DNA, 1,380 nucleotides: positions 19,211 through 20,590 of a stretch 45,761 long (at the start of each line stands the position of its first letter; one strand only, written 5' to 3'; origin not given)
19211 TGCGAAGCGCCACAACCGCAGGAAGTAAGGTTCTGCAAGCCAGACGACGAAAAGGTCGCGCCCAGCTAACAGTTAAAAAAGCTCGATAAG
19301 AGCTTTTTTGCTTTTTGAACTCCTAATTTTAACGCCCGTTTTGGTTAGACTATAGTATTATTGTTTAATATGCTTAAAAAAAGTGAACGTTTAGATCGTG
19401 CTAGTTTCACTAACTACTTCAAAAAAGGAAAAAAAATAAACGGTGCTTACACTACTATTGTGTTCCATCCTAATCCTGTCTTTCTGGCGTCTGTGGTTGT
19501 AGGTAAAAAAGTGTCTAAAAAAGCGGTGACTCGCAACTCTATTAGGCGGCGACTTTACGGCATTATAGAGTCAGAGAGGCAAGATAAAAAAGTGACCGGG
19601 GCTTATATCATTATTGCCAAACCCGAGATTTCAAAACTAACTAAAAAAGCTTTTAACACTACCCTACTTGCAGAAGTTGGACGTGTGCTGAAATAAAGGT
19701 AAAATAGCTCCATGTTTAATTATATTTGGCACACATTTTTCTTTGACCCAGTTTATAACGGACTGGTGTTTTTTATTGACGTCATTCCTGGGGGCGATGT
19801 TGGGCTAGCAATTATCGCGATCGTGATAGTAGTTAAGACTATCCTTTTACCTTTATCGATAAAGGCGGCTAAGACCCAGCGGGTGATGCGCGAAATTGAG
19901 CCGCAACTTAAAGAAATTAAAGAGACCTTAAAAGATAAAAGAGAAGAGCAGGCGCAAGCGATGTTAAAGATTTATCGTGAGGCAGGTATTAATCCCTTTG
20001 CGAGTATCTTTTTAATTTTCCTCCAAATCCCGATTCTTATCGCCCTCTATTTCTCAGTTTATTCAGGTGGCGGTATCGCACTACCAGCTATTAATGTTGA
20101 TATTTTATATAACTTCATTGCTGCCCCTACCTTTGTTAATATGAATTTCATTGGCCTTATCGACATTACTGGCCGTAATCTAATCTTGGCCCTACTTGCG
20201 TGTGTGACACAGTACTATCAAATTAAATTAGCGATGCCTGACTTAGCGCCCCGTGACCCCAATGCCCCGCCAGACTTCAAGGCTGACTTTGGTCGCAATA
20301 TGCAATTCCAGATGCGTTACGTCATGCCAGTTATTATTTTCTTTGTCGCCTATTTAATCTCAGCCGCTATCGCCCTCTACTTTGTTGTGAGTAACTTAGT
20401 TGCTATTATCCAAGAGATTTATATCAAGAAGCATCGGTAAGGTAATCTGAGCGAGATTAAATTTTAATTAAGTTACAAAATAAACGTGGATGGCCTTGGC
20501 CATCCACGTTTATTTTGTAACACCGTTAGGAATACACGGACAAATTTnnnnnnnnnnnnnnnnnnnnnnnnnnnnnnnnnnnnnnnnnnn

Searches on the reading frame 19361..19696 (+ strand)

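Call 4: search_protein_families(library=pfam, proteins=[window:19361-19696:+], max_evalue=1)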
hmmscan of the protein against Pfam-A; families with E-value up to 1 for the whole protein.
window:19361-19696:+ (111 aa): 1 family
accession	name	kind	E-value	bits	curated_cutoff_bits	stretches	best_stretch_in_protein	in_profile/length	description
PF00825.24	Ribonuclease_P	-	5.1e-14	52.7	22.3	1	5-102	1-101/109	Ribonuclease P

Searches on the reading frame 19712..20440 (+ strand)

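Call 4: search_protein_families(library=pfam, proteins=[window:19712-20440:+], max_evalue=1)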
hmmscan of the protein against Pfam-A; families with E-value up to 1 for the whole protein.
window:19712-20440:+ (242 aa): 6 families
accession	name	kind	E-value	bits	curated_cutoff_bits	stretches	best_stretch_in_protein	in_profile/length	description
PF02096.25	60KD_IMP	-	5.6e-41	140.7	35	1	31-240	2-163/163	60Kd inner membrane protein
PF03030.21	H_PPase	-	0.0029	16.8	29.7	1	54-127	500-573/645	Inorganic H+ pyrophosphatase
PF15048.11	OSTbeta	-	0.065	13.8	27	1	32-78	39-81/122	Organic solute transporter subunit beta protein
PF01733.24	Nucleoside_tran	-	0.071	12.9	29.8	1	34-134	67-173/309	Nucleoside transporter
PF19511.4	TrbL_5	-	0.16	11.6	25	1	40-140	105-201/290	Conjugal transfer protein TrbL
PF04678.18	MCU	-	0.21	12.1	30.8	0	54-118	52-116/177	Mitochondrial calcium uniporter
